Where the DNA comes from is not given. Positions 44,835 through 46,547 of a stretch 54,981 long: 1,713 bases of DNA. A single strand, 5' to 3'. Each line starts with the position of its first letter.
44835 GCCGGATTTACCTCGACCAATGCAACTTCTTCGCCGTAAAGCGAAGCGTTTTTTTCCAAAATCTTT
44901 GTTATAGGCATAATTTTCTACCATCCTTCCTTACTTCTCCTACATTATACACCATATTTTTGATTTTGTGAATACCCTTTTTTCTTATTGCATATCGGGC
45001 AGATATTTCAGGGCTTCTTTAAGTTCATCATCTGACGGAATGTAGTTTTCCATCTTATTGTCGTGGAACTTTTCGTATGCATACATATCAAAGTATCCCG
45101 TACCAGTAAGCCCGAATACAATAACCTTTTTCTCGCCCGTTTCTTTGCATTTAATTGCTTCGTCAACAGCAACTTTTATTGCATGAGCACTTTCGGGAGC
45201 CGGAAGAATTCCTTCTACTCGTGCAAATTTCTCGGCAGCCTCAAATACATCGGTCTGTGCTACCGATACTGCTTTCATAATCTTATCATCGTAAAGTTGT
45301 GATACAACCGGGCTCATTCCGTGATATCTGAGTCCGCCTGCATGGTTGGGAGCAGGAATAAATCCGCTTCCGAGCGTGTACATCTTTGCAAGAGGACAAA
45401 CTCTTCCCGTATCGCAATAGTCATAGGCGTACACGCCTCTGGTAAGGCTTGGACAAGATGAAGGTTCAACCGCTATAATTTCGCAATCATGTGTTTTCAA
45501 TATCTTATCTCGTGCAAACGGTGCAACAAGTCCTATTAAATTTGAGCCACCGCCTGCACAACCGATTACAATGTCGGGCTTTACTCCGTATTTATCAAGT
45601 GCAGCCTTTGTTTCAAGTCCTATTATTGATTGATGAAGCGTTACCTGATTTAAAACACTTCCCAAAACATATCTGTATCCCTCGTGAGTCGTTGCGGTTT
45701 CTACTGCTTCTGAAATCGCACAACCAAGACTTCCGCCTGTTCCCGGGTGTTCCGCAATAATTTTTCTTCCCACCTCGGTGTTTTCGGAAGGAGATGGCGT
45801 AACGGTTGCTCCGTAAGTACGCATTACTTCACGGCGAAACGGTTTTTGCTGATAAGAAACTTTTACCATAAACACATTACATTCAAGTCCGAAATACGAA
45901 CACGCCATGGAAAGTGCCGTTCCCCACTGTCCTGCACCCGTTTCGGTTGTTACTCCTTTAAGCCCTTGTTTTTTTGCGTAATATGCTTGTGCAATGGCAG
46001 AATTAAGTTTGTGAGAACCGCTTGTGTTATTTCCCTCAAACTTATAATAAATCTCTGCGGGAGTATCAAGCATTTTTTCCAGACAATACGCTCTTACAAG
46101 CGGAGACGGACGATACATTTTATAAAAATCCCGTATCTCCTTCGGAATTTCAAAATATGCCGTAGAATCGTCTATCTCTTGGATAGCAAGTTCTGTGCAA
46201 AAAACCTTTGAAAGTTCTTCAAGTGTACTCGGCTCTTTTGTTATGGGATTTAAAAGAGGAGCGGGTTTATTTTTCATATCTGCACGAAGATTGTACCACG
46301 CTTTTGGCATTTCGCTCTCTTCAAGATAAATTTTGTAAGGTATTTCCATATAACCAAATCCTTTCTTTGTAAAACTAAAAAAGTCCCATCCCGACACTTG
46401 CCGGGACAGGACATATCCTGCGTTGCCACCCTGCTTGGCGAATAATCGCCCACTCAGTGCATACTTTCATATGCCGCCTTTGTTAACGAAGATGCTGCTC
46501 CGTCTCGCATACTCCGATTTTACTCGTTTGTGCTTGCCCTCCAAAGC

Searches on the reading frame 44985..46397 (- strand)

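Call 92: search_protein_families(library=pfam, proteins=[window:44985-46397:-], max_evalue=0.00001)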
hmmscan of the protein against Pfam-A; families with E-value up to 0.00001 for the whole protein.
window:44985-46397:- (470 aa): 1 family
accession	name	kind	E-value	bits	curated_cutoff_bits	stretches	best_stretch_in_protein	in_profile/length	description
PF00291.31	PALP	-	5.4e-45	154.4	35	1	95-432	5-295/295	Pyridoxal-phosphate dependent enzyme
